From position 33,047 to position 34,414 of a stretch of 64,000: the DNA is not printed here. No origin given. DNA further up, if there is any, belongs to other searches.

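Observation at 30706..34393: A ~4-kb non-flagellar regulatory/redox block splits the flagellar cluster between fliK and fliL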

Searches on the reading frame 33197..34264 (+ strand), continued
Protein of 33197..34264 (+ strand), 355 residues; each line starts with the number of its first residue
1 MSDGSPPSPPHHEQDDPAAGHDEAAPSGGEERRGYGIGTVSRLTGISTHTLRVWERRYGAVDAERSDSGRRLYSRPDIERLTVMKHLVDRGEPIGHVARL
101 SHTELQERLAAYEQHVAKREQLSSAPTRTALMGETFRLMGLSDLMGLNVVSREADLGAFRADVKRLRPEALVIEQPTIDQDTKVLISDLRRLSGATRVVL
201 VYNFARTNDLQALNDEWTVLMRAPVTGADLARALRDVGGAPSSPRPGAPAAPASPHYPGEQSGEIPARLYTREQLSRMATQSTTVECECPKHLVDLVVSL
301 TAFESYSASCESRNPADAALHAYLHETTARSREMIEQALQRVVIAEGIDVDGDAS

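Call 26: fold_search(model_id=the predicted structure, library=pdb)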
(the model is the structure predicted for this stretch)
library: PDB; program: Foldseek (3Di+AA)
matches with E <= 10: 955; with E <= 0.001: 13
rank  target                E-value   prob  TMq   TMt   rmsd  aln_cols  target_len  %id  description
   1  5c8d_D                1.1e-07  1.00  0.19  0.24  16.2       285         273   18  Crystal structure of full-length Thermus thermophilus CarH bound to adenosylcobalamin (dark state) (released 2015-09-30)
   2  5c8e_B                1.6e-07  1.00  0.21  0.27  14.2       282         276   20  Crystal structure of Thermus thermophilus CarH bound to adenosylcobalamin and a 26-bp DNA segment (released 2015-09-30)
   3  5c8f                  1.7e-07  1.00  0.22  0.27  17.8       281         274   21  Crystal structure of light-exposed full-length Thermus thermophilus CarH bound to cobalamin (released 2015-09-30)
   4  5c8d_E                2.0e-07  1.00  0.22  0.28  16.2       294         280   19  Crystal structure of full-length Thermus thermophilus CarH bound to adenosylcobalamin (dark state) (released 2015-09-30)
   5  5c8e_A                2.7e-07  1.00  0.20  0.25  16.0       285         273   20  Crystal structure of Thermus thermophilus CarH bound to adenosylcobalamin and a 26-bp DNA segment (released 2015-09-30)
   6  5c8e_C                3.1e-07  1.00  0.20  0.25  17.2       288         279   20  Crystal structure of Thermus thermophilus CarH bound to adenosylcobalamin and a 26-bp DNA segment (released 2015-09-30)
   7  5c8e_G                4.6e-07  1.00  0.20  0.25  16.1       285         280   20  Crystal structure of Thermus thermophilus CarH bound to adenosylcobalamin and a 26-bp DNA segment (released 2015-09-30)
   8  5c8e_E                6.1e-07  1.00  0.20  0.25  15.9       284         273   20  Crystal structure of Thermus thermophilus CarH bound to adenosylcobalamin and a 26-bp DNA segment (released 2015-09-30)
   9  5c8d_F                2.9e-06  1.00  0.21  0.26  17.4       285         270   20  Crystal structure of full-length Thermus thermophilus CarH bound to adenosylcobalamin (dark state) (released 2015-09-30)
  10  5c8d_G                9.8e-06  1.00  0.21  0.27  15.5       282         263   18  Crystal structure of full-length Thermus thermophilus CarH bound to adenosylcobalamin (dark state) (released 2015-09-30)
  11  4r24_B                5.3e-04  1.00  0.19  0.71   5.8        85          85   28  Complete dissection of B. subtilis nitrogen homeostatic circuitry (released 2015-03-04)
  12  4r4e_B                6.3e-04  1.00  0.17  0.66   5.3        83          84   28  Structure of GlnR-DNA complex (released 2015-03-04)
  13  7ssj_E                7.1e-04  1.00  0.25  0.58   4.2       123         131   18  Crystal structure of the DesK-DesR complex in the phosphatase state (released 2022-11-16)
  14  5iuk_F                1.0e-03  1.00  0.24  0.56   4.4       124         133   18  Crystal structure of the DesK-DesR complex in the phosphotransfer state with high Mg2+ (150 mM) (released 2016-12-21)
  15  1a04_A                1.3e-03  1.00  0.25  0.41   4.0       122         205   15  THE STRUCTURE OF THE NITRATE/NITRITE RESPONSE REGULATOR PROTEIN NARL IN THE MONOCLINIC C2 CRYSTAL FORM (released 1998-03-18)
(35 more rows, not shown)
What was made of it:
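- On CarH/LitR family (class I, B12 photoreceptor repressors): Foldseek's top ten are CarH (call 26).
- Foldseek's top ten hits are Thermus CarH (call 26).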

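Call 28: search_protein_families(library=pfam, proteins=[L055:9082-9669:+, L055:9760-10761:+, L055:10785-11633:-, L055:11646-12518:-, L055:12558-13517:-, L055:12807-13529:+, L055:7814-9085:+, L055:14029-14514:+], max_evalue=0.001)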
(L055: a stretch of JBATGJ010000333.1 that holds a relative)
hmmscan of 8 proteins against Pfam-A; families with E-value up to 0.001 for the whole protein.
L055:9082-9669:+ (195 aa): 0 families

L055:9760-10761:+ (333 aa): 2 families
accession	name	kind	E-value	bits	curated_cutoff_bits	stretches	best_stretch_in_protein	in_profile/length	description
PF13411.12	MerR_1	-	1.2e-17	64.2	21.6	1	21-84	1-63/69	MerR HTH family regulatory protein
PF00376.29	MerR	-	7.3e-10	38.9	28.2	1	22-59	1-38/38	MerR family regulatory protein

L055:10785-11633:- (282 aa): 0 families

L055:11646-12518:- (290 aa): 3 families
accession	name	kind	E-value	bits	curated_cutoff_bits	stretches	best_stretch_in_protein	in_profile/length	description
PF13469.12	Sulfotransfer_3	-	1.9e-19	71.2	27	1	3-234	1-213/216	Sulfotransferase family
PF00685.33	Sulfotransfer_1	-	6.2e-11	42.6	22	1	3-246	3-194/255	Sulfotransferase domain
PF09037.16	Sulphotransf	-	0.00028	20.9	22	0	5-239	3-220/244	Stf0 sulphotransferase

L055:12558-13517:- (319 aa): 0 families

L055:12807-13529:+ (240 aa): 0 families

L055:7814-9085:+ (423 aa): 1 family
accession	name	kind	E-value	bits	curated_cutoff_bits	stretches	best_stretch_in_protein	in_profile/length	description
PF02120.21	Flg_hook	-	4.3e-25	87.8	29.8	1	300-381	2-83/85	Flagellar hook-length control protein FliK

L055:14029-14514:+ (161 aa): 1 family
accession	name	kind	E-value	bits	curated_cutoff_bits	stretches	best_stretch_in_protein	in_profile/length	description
PF03748.19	FliL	-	5.8e-25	88.3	24.6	1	60-161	1-103/103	Flagellar basal body-associated protein FliL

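Call 29: list_cluster_members(proteins=[window:33197-34264:+, window:32144-33124:-, window:31111-31863:-, window:30706-31092:-, window:29000-30001:-, window:34307-34393:-])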
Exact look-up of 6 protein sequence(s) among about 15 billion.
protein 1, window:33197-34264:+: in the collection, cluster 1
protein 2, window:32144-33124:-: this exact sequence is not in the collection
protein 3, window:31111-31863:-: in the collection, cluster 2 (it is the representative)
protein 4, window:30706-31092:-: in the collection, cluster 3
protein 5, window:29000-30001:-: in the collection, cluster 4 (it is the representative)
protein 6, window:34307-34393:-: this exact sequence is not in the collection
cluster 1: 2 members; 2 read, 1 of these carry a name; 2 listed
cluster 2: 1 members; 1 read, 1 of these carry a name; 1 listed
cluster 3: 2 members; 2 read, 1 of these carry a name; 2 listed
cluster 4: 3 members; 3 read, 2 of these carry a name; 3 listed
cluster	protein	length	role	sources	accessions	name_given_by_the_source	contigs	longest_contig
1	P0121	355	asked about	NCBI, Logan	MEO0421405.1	MAG: MerR family transcriptional regulator [Pseudomonadota bacterium]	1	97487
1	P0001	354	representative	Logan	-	-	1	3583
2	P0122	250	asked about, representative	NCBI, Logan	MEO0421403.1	MAG: bifunctional 2-polyprenyl-6-hydroxyphenol methylase/3-demethylubiquinol ...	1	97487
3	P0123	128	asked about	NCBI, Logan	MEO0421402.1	MAG: DUF2256 and DUF3253 domain-containing protein [Pseudomonadota bacterium]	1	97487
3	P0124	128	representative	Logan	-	-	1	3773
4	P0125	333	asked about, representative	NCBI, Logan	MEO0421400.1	MAG: FliM/FliN family flagellar motor switch protein [Pseudomonadota bacterium]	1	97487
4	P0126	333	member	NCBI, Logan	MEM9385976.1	MAG: FliM/FliN family flagellar motor switch protein [Pseudomonadota bacterium]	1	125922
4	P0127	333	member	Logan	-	-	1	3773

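Call 51: search_solved_structures(query=A1, max_evalue=1)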
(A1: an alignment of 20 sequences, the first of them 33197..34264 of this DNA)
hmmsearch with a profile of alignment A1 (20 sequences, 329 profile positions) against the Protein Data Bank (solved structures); distinct sequences matched with E-value up to 1: 43.
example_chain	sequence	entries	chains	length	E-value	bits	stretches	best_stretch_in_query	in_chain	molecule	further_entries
5c8d_A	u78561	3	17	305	3.1e-15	59.8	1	8-70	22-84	Light-dependent transcriptional regulator CarH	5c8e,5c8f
3whp_A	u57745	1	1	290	4e-15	59.4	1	10-70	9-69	Probable transcriptional regulator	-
2jml_A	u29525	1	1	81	3.9e-14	56.2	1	11-81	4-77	DNA BINDING DOMAIN/TRANSCRIPTIONAL REGULATOR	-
4ua1_A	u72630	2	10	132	4.7e-10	42.8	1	12-77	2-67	Regulatory protein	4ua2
7tea_B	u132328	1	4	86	7e-10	42.2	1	8-77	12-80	Glutamine synthetase repressor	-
4r4e_B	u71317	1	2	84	1.7e-09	41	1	8-77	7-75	HTH-type transcriptional regulator GlnR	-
4r24_B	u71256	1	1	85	1.6e-08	37.7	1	9-78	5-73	HTH-type transcriptional regulator TnrA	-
4r22_B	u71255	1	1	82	2.1e-08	37.3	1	9-78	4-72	HTH-type transcriptional regulator TnrA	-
7tec_A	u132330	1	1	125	9.7e-08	35.2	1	1-92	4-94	HTH-type transcriptional regulator GlnR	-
6ldi_G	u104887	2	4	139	7.1e-07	32.3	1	13-64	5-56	HTH-type transcriptional regulator CueR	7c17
4wls_A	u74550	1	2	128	8e-07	32.2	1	14-65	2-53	HTH-type transcriptional regulator CueR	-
1q05_A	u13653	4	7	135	1.1e-06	31.7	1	14-65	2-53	Transcriptional regulator cueR | HTH-type transcriptional regulator CueR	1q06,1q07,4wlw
6xh7_G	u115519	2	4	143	1.3e-06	31.4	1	14-65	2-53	HTH-type transcriptional regulator CueR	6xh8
6jgf_A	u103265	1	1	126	4.1e-06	29.8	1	14-64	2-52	CadR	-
6jgv_A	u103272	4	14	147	5.1e-06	29.5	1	14-64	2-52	CadR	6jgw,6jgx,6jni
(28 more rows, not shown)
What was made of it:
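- On CarH/LitR family (class I, B12 photoreceptor repressors): The profile's best PDB hits are 5C8D, 3WHP and 2JML at 3e-15 to 4e-14, against 5e-10 for the next MerR (call 51).
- The family profile hits CarH 5C8D (3e-15), LitR 3WHP and CarA 2JML ahead of all other MerR structures (call 51). CarH/LitR/CarA outrank metal sensors by five orders of magnitude in E-value (call 51).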

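Call 54: find_encoding_contigs(protein=P0003, flank=10000, max_places=3)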
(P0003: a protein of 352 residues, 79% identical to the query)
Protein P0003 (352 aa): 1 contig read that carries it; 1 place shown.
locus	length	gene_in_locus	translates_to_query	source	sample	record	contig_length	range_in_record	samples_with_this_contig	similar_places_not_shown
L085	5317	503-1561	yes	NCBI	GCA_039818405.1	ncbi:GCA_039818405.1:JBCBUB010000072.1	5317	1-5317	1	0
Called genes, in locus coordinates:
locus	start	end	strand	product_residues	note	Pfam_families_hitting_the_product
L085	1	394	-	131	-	?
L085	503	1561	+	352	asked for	PF00376:MerR, PF13411:MerR_1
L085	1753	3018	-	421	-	PF02120:Flg_hook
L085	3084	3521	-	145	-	PF02050:FliJ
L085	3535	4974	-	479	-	PF00006:ATP-synt_ab, PF18269:T3SS_ATPase_C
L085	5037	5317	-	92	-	PF02108:FliH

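Call 67: search_protein_families(library=pfam, proteins=[L041:6245-7723:-, L007:11018-12643:+, L019:11086-12117:-, L019:14247-15623:+, L019:5575-6981:-, L021:3905-5284:+, L070:5520-6929:-, L042:17966-19303:-, L052:7173-8297:+, L008:14394-15620:-], max_evalue=0.0001)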
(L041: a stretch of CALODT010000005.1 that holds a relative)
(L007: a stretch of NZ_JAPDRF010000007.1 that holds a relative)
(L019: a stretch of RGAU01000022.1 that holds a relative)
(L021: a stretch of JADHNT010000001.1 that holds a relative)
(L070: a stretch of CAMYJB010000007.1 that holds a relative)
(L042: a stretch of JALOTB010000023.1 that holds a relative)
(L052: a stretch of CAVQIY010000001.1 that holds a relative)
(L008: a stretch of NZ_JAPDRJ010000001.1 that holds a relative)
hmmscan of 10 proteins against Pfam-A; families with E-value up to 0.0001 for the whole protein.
L041:6245-7723:- (492 aa): 2 families
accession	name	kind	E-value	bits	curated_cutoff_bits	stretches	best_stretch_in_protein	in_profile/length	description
PF04244.19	DPRP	-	9.4e-67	225.5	22.1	1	3-221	2-224/224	Deoxyribodipyrimidine photo-lyase-related protein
PF03441.19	FAD_binding_7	-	1.6e-08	34.7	27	1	300-390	5-104/203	FAD binding domain of DNA photolyase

L007:11018-12643:+ (541 aa): 0 families

L019:11086-12117:- (343 aa): 1 family
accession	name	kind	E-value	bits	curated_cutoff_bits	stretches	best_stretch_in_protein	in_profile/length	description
PF01636.29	APH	-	1.4e-28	100.7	23.2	1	64-293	22-238/239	Phosphotransferase enzyme family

L019:14247-15623:+ (458 aa): 1 family
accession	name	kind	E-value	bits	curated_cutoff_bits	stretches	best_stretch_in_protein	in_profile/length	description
PF00202.27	Aminotran_3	-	2.6e-80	270.5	30.5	1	34-450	11-403/403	Aminotransferase class-III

L019:5575-6981:- (468 aa): 1 family
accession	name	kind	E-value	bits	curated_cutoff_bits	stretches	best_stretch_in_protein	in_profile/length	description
PF00171.27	Aldedh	-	1.4e-149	499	23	1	16-462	6-460/461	Aldehyde dehydrogenase family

L021:3905-5284:+ (459 aa): 2 families
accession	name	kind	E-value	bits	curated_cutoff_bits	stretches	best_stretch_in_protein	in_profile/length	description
PF08028.16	Acyl-CoA_dh_2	-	1.3e-26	93.9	22.7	1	307-438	1-132/134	Acyl-CoA dehydrogenase, C-terminal domain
PF00441.29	Acyl-CoA_dh_1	-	2.1e-05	25.1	22.4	1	306-433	15-132/150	Acyl-CoA dehydrogenase, C-terminal domain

L070:5520-6929:- (469 aa): 0 families

L042:17966-19303:- (445 aa): 8 families
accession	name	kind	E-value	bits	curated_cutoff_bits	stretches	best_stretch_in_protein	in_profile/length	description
PF00158.32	Sigma54_activat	-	1.1e-65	220.8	20.2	1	144-308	3-167/168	Sigma-54 interaction domain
PF25601.1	AAA_lid_14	-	1.2e-22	80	27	1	314-392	1-79/87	AAA+ ATPase lid domain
PF14532.12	Sigma54_activ_2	-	1.8e-17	64.3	25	1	148-313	6-138/138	Sigma-54 interaction domain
PF02954.25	HTH_8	-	7.2e-12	45.3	22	1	406-441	6-41/42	Bacterial regulatory protein, Fis family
PF00004.35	AAA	-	5.8e-10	40.2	21.2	1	166-285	1-111/131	ATPase family associated with various cellular activities (AAA)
PF07728.20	AAA_5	-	3.6e-09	37.2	22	1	166-285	2-124/139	AAA domain (dynein-related subfamily)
PF13191.12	AAA_16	-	1.4e-07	32.6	32.6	1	148-239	11-103/167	AAA ATPase domain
PF01078.27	Mg_chelatase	-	4.6e-06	26.6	20.3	0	221-270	93-142/207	Magnesium chelatase, subunit ChlI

L052:7173-8297:+ (374 aa): 1 family
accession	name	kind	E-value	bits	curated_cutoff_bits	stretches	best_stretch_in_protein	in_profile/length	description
PF02606.20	LpxK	-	2e-80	270.8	27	1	60-288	2-233/328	Tetraacyldisaccharide-1-P 4'-kinase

L008:14394-15620:- (408 aa): 1 family
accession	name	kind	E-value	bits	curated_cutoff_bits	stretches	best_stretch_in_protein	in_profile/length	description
PF12094.14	DUF3570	-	2.9e-41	142.1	25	2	192-351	223-382/427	Protein of unknown function (DUF3570)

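Call 73: search_protein_families(library=pfam, proteins=[L041:7760-8467:-, L005:4792-5496:+], max_evalue=5)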
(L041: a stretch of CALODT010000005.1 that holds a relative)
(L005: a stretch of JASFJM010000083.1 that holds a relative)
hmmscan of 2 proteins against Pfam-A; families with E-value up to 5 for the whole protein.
L041:7760-8467:- (236 aa): 16 families
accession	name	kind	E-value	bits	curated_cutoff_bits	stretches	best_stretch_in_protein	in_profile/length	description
PF13489.12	Methyltransf_23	-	1.1e-18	67.9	27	1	57-211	21-163/164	Methyltransferase domain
PF08241.18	Methyltransf_11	-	4.6e-17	62.9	21.2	1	63-157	1-94/95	Methyltransferase domain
PF13649.12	Methyltransf_25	-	3.9e-14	53.6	27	1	63-154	2-97/97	Methyltransferase domain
PF13847.12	Methyltransf_31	-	5.9e-13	49.2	27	1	59-171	4-120/145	Methyltransferase domain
PF08242.18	Methyltransf_12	-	2.4e-10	41.4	30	1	63-155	1-97/98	Methyltransferase domain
PF05401.17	NodS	-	3.5e-07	30.7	24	1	62-182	47-168/201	Nodulation protein S (NodS)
PF06325.19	PrmA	-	7.9e-07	29.3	22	1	60-129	163-232/296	Ribosomal protein L11 methyltransferase (PrmA)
PF02353.26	CMAS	-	1.3e-06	28.4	27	1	59-169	63-175/273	Mycolic acid cyclopropane synthetase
PF05175.20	MTS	-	0.00017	21.7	23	1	61-127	34-103/170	Methyltransferase small domain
PF08003.17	Methyltransf_9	-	0.0062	16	23.8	1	55-136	112-195/315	Protein of unknown function (DUF1698)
PF03848.20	TehB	-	0.0097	15.8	20.4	1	60-111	32-84/193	Tellurite resistance protein TehB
PF09445.16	Methyltransf_15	-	0.1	12.6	22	1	62-114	4-58/165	RNA cap guanine-N2 methyltransferase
PF05724.17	TPMT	-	0.13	12.3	26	1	55-103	34-80/218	Thiopurine S-methyltransferase (TPMT)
PF13679.12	Methyltransf_32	-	0.16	12.4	27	1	60-110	27-81/143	Methyltransferase domain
PF05219.18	DREV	-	0.19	11.3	26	1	59-160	95-188/265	DREV methyltransferase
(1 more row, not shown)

L005:4792-5496:+ (235 aa): 19 families
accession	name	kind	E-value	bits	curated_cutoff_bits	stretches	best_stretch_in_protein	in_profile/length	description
PF13489.12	Methyltransf_23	-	7.5e-23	81.5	27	1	37-208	8-162/164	Methyltransferase domain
PF08241.18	Methyltransf_11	-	1.8e-20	73.8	21.2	1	61-156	1-95/95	Methyltransferase domain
PF13649.12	Methyltransf_25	-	1.2e-18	68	27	1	61-152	2-97/97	Methyltransferase domain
PF13847.12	Methyltransf_31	-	5.2e-17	62.3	27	1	57-189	4-127/145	Methyltransferase domain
PF08242.18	Methyltransf_12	-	1.9e-14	54.6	30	1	61-153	1-97/98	Methyltransferase domain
PF02353.26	CMAS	-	4.3e-10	39.8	27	1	60-207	66-212/273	Mycolic acid cyclopropane synthetase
PF05401.17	NodS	-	8.1e-08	32.8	24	1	56-178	43-166/201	Nodulation protein S (NodS)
PF06325.19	PrmA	-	9.5e-07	29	22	1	59-165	164-267/296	Ribosomal protein L11 methyltransferase (PrmA)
PF03848.20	TehB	-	1.9e-06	27.9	20.4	1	55-157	29-133/193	Tellurite resistance protein TehB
PF05175.20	MTS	-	3.4e-06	27.2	23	1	58-126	33-103/170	Methyltransferase small domain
PF05891.18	Methyltransf_PK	-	2.2e-05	24.5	27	1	59-157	58-160/218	AdoMet dependent proline di-methyltransferase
PF01209.24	Ubie_methyltran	-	0.00049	20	20.1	1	55-158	46-153/233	ubiE/COQ5 methyltransferase family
PF00107.32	ADH_zinc_N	-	0.00077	19.9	31.8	1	76-157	12-88/129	Zinc-binding dehydrogenase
PF13679.12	Methyltransf_32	-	0.01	16.3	27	1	56-103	25-78/143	Methyltransferase domain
PF01728.25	FtsJ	-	0.014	15.8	24.1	1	60-127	25-97/181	FtsJ-like methyltransferase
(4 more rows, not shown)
